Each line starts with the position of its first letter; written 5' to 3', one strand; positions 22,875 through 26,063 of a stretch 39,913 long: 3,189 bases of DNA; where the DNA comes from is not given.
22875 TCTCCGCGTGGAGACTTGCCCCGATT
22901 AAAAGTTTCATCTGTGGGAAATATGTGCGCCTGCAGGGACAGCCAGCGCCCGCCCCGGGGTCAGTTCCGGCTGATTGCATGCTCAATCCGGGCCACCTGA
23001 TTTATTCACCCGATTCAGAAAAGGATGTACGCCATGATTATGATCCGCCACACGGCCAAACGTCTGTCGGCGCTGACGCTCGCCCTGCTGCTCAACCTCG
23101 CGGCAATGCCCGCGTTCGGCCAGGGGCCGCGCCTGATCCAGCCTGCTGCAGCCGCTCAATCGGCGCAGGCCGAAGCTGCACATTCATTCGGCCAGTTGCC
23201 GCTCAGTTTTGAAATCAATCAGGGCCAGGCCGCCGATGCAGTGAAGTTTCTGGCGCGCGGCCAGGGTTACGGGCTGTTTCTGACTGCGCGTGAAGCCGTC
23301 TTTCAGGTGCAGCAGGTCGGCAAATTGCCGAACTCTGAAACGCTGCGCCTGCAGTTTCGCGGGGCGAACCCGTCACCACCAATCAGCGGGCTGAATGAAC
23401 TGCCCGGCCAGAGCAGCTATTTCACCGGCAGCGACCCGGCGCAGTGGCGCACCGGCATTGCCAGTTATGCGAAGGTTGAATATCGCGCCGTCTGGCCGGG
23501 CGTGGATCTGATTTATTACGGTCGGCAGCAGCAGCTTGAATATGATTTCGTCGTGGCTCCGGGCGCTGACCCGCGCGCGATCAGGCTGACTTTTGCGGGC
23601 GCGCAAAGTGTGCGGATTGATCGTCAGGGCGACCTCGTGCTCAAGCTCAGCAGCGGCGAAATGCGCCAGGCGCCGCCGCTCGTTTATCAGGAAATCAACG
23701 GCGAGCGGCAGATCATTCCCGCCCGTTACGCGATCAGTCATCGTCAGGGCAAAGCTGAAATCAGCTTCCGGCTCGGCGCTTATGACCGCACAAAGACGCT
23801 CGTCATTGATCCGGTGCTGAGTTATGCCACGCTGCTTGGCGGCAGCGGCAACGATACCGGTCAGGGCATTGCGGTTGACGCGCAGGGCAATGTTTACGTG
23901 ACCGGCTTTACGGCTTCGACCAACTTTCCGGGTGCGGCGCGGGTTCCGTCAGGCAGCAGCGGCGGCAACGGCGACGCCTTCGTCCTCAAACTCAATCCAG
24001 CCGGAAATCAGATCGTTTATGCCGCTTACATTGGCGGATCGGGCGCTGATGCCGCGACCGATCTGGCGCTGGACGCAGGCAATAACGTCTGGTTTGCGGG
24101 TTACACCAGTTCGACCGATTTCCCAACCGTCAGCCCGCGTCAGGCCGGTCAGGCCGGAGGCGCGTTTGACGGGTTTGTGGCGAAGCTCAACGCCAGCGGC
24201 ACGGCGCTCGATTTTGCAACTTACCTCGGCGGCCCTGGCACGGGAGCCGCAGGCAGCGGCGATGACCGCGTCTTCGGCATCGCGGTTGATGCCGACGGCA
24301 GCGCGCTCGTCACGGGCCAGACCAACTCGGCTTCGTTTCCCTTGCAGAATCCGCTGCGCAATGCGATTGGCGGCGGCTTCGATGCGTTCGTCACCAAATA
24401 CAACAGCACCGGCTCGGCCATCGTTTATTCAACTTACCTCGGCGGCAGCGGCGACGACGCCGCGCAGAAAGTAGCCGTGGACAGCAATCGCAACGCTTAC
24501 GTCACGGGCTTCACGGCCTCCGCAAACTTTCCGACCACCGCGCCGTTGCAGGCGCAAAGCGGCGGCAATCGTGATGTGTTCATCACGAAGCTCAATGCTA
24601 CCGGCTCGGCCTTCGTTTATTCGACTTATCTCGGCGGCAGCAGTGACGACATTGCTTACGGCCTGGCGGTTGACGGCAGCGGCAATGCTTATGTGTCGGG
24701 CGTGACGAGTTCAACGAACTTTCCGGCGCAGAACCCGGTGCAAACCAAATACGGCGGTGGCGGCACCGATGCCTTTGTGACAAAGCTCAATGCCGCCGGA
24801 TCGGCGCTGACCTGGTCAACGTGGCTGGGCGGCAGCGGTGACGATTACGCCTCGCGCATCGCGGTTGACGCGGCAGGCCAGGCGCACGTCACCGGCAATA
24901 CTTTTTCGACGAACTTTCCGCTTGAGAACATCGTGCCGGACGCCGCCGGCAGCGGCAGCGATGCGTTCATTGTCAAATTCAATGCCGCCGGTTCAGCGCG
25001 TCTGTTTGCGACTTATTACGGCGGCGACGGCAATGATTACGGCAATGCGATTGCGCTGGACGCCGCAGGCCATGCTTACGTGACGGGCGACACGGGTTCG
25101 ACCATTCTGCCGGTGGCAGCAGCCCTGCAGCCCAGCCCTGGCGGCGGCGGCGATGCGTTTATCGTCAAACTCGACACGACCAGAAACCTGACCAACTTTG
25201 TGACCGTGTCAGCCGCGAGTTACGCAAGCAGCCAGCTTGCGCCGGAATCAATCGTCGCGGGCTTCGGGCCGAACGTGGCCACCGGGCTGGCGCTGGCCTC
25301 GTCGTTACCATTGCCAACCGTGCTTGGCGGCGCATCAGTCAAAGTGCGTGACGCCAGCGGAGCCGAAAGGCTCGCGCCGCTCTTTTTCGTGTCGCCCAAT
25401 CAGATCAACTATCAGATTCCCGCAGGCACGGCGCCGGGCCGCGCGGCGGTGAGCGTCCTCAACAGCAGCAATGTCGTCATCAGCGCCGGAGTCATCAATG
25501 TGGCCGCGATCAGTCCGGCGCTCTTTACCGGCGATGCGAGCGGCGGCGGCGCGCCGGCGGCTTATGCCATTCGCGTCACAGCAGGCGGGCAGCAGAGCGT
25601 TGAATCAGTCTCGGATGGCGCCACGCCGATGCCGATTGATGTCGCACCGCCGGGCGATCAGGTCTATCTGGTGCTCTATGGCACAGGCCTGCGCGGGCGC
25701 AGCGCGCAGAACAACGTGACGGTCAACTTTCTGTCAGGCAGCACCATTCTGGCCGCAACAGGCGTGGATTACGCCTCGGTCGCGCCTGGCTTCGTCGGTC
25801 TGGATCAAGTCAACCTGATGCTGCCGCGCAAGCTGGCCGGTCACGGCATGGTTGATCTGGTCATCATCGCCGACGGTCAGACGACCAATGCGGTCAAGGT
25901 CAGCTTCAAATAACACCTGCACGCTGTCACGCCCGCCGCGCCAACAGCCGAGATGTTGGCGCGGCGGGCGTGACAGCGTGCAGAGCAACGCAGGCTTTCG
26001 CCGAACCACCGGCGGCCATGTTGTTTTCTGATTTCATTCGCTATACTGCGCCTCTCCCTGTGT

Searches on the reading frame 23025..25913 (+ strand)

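Call 26: search_protein_families(library=pfam, proteins=[window:23025-25913:+], max_evalue=0.001)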
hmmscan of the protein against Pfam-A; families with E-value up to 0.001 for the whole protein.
window:23025-25913:+ (962 aa): 2 families
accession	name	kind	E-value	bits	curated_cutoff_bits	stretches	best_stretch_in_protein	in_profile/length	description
PF25778.1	DUF7948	-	1.4e-64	218.5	27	1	62-264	1-214/214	Domain of unknown function (DUF7948)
PF06739.17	SBBP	-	3e-46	155.5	20.5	6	531-567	1-38/38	Beta-propeller repeat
